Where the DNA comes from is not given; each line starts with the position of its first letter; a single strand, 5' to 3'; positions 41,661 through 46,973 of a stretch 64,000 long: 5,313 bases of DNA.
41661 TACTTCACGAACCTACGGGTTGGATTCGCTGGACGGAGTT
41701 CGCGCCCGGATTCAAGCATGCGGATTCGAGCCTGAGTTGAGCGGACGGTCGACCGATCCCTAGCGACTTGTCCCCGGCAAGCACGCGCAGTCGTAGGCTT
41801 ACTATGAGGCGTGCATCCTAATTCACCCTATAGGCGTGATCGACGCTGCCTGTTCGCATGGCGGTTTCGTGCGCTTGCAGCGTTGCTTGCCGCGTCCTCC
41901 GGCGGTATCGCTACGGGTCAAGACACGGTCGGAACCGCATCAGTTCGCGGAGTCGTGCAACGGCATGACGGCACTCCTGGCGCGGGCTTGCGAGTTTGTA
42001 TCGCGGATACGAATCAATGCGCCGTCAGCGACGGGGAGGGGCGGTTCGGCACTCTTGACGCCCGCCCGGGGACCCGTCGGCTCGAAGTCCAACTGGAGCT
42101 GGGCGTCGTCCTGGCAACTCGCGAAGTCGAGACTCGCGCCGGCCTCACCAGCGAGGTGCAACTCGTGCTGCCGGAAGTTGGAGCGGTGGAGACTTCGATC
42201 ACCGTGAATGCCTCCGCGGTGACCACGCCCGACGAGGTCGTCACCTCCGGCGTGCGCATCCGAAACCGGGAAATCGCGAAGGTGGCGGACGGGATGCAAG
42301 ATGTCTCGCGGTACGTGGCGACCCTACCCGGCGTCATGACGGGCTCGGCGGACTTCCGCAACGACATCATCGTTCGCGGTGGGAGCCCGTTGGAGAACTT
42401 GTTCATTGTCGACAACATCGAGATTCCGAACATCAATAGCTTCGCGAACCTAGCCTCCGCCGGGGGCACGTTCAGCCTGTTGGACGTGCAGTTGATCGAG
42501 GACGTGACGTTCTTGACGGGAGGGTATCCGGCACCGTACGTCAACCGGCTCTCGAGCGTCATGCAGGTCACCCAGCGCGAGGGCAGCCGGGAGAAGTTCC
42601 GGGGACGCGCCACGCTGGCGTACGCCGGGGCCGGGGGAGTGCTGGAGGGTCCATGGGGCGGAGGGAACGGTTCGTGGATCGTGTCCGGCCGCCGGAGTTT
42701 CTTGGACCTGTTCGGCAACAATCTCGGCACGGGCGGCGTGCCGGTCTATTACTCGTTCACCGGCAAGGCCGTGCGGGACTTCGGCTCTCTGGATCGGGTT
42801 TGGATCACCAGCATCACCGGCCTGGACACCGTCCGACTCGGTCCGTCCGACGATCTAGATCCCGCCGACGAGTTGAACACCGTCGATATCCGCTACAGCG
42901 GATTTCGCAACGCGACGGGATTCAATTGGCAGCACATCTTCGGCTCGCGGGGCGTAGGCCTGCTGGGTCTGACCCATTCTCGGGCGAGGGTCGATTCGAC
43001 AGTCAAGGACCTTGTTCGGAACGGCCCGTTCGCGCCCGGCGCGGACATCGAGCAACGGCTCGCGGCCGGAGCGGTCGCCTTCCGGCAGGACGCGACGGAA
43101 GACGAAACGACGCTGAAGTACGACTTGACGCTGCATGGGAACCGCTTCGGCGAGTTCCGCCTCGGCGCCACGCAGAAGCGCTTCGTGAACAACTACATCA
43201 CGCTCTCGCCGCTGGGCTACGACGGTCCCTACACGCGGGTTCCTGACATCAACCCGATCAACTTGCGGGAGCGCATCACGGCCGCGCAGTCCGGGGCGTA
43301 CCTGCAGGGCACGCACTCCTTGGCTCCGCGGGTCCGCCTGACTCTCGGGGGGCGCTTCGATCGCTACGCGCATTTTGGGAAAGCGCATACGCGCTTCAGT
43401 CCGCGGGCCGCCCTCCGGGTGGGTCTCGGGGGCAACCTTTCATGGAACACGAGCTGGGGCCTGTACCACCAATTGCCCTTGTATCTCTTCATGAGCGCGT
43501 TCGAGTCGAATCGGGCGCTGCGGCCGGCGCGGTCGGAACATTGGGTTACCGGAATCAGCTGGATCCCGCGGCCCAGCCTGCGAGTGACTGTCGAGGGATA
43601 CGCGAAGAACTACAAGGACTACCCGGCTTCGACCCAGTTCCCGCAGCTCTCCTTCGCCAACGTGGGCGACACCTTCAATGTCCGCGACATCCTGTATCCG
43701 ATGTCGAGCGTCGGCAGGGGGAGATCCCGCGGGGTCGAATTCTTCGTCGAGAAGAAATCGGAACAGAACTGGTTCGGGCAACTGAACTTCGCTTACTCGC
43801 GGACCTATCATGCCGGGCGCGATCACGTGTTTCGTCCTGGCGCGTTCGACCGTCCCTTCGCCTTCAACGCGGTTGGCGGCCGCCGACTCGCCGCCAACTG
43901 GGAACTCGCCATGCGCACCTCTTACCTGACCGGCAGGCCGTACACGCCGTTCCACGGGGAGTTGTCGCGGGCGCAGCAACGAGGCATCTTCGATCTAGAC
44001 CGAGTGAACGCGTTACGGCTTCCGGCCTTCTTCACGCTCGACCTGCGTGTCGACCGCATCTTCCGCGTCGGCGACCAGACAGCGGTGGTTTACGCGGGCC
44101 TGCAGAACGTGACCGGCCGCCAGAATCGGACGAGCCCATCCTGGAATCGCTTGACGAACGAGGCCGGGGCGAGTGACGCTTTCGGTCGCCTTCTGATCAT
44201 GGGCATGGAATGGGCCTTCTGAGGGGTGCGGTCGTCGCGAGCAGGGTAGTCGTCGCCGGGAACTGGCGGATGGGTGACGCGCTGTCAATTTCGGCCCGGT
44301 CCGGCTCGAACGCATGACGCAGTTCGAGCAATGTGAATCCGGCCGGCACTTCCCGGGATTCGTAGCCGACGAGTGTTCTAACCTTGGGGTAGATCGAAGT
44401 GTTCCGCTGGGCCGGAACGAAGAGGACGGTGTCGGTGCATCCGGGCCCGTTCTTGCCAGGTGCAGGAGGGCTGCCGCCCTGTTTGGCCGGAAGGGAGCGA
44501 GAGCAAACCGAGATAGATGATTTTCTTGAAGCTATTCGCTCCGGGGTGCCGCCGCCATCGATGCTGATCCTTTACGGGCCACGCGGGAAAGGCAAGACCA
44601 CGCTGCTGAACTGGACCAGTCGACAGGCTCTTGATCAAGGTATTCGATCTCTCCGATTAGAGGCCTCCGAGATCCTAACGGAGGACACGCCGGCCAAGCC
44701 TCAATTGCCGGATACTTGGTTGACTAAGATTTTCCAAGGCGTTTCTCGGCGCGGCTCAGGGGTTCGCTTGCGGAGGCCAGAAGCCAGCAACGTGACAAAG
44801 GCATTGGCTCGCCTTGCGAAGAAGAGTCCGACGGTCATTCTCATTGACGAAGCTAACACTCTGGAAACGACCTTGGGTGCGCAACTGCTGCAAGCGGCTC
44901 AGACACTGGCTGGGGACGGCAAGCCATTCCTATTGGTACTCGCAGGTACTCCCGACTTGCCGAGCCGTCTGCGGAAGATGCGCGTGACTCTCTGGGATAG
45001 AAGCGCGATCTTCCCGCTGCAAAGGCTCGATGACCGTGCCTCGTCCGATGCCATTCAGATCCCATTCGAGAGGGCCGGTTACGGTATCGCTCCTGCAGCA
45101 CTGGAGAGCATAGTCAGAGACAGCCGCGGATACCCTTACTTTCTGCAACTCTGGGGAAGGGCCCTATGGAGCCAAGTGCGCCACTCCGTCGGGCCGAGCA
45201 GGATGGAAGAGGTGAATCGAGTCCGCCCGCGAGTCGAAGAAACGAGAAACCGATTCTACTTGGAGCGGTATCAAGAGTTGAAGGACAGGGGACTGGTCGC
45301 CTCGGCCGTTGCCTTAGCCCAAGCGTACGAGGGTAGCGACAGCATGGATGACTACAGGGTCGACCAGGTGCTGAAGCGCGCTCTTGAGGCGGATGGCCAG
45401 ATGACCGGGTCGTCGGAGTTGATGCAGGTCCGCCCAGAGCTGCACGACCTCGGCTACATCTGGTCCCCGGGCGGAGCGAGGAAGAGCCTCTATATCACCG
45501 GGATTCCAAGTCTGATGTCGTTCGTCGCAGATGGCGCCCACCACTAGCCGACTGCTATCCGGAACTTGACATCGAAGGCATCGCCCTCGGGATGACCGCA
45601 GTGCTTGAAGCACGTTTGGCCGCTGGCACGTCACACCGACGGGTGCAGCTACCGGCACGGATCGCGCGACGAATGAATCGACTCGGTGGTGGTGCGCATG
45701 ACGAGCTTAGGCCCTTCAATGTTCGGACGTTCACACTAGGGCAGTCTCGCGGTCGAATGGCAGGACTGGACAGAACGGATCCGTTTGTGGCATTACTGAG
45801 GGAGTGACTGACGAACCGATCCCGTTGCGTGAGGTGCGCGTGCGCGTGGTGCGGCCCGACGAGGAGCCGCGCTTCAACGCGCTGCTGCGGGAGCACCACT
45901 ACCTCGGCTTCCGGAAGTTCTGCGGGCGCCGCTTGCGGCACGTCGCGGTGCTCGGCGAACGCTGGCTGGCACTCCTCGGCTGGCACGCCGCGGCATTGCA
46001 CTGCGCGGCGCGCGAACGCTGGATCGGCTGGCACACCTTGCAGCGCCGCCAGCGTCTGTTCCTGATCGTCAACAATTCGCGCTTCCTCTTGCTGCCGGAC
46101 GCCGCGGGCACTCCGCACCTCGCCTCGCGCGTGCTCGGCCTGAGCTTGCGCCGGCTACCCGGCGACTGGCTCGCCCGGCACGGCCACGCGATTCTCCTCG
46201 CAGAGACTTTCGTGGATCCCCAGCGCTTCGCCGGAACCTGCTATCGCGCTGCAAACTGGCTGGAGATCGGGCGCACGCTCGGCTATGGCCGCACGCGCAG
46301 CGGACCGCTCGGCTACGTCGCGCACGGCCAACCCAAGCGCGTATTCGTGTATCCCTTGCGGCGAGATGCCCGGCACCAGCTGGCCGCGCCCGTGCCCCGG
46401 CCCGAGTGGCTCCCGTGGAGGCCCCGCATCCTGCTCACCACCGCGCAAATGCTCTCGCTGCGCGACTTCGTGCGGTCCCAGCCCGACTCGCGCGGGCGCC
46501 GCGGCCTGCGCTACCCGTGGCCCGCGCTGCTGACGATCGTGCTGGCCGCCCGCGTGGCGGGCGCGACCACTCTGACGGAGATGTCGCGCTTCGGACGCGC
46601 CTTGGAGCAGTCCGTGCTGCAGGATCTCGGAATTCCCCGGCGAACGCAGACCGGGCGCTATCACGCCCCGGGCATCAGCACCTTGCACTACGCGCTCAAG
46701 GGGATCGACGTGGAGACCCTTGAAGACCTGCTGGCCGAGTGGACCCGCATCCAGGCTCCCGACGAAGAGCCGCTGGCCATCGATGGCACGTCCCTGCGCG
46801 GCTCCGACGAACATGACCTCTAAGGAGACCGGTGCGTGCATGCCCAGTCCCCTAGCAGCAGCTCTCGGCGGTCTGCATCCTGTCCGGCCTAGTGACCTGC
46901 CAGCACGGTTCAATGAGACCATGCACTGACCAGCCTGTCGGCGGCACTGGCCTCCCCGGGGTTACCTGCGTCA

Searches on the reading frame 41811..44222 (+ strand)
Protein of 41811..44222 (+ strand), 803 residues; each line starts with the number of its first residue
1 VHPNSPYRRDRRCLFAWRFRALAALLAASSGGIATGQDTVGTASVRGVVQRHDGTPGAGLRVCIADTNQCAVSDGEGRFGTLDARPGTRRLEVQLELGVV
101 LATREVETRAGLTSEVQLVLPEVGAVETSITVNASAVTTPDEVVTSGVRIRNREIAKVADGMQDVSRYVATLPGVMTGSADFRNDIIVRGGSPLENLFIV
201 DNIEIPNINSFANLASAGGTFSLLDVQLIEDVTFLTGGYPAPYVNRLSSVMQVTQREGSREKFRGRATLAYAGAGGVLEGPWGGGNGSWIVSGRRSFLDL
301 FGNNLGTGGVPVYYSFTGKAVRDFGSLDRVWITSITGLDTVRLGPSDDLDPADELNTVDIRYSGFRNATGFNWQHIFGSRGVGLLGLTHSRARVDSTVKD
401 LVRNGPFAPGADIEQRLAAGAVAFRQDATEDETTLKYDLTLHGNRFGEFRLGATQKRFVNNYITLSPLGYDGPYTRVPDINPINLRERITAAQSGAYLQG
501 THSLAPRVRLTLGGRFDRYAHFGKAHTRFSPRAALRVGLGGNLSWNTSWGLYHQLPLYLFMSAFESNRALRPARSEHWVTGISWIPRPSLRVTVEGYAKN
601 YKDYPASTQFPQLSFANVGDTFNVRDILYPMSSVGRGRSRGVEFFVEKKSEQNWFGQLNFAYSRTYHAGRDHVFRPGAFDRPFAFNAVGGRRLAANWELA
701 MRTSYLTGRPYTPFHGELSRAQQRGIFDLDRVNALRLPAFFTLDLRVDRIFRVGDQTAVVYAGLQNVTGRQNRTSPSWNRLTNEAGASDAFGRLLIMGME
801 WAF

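Call 9: search_protein_families(library=pfam, proteins=[window:41811-44222:+], max_evalue=0.001)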
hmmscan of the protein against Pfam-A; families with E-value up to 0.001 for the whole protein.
window:41811-44222:+ (803 aa): 3 families
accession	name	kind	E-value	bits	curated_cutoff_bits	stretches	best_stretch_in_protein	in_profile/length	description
PF00593.30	TonB_dep_Rec_b-barrel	-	3.2e-22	80.4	27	1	347-767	42-436/436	TonB dependent receptor-like, beta-barrel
PF07715.20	Plug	-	5e-06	27.4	23.9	1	154-243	16-99/107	TonB-dependent Receptor Plug Domain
PF13620.12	CarboxypepD_reg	-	3.1e-05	24.7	32.3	1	44-120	1-81/82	Carboxypeptidase regulatory-like domain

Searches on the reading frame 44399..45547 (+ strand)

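Call 105: search_protein_families(library=pfam, proteins=[window:44399-45547:+], max_evalue=0.0001)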
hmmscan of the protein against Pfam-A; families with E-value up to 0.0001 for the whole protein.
window:44399-45547:+ (382 aa): 5 families
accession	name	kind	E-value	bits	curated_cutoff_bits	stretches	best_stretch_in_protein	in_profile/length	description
PF13191.12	AAA_16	-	1.5e-11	45.5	32.6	1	29-180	2-167/167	AAA ATPase domain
PF13401.12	AAA_22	-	3.1e-11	44.1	27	1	54-191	6-130/130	AAA domain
PF00004.35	AAA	-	8e-08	33.2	21.2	1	56-184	1-109/131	ATPase family associated with various cellular activities (AAA)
PF20703.3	nSTAND1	-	6.4e-07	29.8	27.1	1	31-287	18-268/379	Novel STAND NTPase 1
PF25199.1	nSTAND_NTPase5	-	3.3e-05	24.2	34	0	40-106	26-88/145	Novel STAND NTPase 5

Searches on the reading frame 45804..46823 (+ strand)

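Call 105: search_protein_families(library=pfam, proteins=[window:45804-46823:+], max_evalue=0.0001)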
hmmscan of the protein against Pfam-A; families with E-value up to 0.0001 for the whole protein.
window:45804-46823:+ (339 aa): 2 families
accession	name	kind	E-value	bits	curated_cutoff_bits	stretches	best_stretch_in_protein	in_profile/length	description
PF14236.12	DruA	-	3.2e-27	95.9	27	1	11-163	50-222/297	Druantia protein DruA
PF13808.11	DDE_Tnp_1_assoc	-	1.7e-12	47.7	32.3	1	227-314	8-88/88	DDE_Tnp_1-associated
